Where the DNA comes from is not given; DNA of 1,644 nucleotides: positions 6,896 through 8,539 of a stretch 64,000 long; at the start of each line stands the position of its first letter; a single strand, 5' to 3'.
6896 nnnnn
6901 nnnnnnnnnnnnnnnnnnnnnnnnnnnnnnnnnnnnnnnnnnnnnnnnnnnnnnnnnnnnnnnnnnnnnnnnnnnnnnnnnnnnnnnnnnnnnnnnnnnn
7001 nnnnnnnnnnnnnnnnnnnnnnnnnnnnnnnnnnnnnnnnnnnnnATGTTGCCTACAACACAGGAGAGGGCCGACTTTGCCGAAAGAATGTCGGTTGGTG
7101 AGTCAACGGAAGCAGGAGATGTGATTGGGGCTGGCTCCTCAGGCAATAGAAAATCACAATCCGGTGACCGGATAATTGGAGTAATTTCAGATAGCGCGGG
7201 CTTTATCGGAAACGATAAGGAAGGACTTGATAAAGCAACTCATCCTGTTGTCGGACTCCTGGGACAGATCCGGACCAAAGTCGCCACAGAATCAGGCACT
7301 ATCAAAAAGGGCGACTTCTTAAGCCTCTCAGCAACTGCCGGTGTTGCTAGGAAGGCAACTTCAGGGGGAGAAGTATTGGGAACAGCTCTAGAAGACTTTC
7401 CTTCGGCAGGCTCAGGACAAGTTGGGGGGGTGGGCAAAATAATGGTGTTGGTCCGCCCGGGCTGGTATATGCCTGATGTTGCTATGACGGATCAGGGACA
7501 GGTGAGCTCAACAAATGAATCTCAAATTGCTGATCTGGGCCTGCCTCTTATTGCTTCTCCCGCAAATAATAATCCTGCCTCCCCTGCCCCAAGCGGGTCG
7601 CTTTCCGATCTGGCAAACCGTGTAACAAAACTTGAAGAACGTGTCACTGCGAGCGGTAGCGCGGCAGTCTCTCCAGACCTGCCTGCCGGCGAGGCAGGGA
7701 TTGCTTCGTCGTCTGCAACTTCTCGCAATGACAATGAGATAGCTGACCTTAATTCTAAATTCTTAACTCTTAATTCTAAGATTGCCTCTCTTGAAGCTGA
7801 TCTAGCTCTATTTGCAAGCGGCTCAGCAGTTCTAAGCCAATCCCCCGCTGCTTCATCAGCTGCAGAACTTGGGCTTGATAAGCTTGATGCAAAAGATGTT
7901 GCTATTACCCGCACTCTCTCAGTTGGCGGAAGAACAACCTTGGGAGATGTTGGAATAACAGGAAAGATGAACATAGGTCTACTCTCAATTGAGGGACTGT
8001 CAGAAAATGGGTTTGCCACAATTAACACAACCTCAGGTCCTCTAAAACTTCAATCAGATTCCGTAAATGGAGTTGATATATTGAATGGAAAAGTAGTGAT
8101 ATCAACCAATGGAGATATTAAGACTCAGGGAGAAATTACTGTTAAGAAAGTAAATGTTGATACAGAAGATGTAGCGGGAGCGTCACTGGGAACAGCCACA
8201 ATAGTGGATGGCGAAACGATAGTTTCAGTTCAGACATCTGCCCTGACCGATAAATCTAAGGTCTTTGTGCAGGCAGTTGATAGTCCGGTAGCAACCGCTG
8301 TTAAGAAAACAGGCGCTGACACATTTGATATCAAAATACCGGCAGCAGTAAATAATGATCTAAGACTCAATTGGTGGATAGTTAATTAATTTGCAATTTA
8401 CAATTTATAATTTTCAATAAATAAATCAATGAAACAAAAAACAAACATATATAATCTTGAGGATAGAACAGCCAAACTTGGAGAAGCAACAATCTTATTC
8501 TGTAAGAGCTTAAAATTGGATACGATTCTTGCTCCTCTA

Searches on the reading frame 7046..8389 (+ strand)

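Call 23: search_protein_families(library=pfam, proteins=[window:7046-8389:+], max_evalue=0.01)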
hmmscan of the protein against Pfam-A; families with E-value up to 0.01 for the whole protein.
window:7046-8389:+ (447 aa): 1 family
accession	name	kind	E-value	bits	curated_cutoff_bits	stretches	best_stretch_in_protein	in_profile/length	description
PF11962.13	Peptidase_G2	-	5.8e-05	23.1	25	0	9-56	49-98/228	Peptidase_G2, IMC autoproteolytic cleavage domain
